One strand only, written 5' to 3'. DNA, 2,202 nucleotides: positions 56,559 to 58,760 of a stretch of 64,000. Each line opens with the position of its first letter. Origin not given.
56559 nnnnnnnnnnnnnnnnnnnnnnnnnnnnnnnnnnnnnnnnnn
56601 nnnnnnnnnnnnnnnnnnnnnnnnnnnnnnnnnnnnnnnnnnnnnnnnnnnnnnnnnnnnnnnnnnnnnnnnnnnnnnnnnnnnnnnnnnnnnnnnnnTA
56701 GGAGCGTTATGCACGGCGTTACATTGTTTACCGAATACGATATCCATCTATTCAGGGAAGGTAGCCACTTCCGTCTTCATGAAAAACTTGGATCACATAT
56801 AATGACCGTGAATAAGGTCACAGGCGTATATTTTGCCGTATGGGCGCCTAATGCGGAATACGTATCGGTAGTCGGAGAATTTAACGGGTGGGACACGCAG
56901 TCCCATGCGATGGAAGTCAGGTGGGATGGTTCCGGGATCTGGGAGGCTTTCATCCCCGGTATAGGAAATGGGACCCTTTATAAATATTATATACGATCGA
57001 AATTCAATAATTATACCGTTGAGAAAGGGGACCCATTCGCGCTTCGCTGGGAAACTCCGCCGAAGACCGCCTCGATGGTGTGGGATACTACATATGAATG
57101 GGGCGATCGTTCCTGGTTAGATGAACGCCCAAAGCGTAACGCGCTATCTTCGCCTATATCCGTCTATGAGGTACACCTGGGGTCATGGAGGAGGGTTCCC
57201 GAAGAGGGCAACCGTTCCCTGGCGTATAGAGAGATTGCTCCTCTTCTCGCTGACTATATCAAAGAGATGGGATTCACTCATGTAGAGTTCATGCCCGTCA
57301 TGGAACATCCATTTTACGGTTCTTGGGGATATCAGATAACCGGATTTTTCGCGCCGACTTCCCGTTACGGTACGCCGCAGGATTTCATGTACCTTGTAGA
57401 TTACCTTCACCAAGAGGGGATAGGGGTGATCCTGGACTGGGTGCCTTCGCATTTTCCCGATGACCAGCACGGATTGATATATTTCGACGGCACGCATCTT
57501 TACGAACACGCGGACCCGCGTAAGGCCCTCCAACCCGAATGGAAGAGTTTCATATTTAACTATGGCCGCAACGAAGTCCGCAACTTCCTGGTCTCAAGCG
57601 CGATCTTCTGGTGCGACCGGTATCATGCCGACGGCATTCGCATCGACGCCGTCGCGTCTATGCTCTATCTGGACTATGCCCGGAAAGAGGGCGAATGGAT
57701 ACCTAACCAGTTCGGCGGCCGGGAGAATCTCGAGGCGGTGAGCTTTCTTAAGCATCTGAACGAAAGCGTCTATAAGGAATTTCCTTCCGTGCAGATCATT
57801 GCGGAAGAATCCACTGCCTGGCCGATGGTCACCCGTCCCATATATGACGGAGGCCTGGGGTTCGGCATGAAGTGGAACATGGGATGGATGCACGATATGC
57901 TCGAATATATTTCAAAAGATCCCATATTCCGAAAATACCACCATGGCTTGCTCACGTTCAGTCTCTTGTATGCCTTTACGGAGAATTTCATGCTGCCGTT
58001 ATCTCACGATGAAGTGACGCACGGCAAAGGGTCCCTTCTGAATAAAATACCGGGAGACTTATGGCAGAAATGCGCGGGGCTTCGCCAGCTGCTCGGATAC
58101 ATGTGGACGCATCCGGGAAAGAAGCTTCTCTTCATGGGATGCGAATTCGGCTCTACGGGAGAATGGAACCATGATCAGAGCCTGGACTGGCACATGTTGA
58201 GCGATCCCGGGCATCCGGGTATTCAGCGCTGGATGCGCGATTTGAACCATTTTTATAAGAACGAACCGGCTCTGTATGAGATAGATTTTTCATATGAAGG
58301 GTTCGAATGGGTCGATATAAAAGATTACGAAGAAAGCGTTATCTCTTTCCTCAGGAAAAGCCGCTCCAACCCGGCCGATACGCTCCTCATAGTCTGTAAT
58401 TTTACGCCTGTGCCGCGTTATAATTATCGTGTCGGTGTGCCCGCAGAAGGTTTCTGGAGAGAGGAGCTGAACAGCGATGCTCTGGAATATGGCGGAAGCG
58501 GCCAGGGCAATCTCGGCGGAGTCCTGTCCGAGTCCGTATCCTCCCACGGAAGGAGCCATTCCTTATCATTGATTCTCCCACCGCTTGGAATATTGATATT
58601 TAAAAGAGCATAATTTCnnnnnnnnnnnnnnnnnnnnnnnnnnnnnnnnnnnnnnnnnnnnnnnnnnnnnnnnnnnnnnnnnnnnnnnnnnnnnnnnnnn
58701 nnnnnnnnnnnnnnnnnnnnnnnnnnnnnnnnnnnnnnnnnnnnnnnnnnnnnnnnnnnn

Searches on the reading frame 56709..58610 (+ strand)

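Call 60: search_protein_families(library=pfam, proteins=[window:56709-58610:+], max_evalue=0.0001)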
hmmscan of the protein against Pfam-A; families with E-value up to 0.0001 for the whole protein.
window:56709-58610:+ (634 aa): 3 families
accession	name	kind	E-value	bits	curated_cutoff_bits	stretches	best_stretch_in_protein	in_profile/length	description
PF02806.24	Alpha-amylase_C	-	3e-25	88.8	21.2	1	534-633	1-94/95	Alpha amylase, C-terminal all-beta domain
PF02922.24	CBM_48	-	1.5e-19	70.5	22.4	1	26-111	1-83/83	Carbohydrate-binding module 48 (Isoamylase N-terminal domain)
PF00128.31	Alpha-amylase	-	6.4e-16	59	22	1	182-252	26-95/446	Alpha amylase, catalytic domain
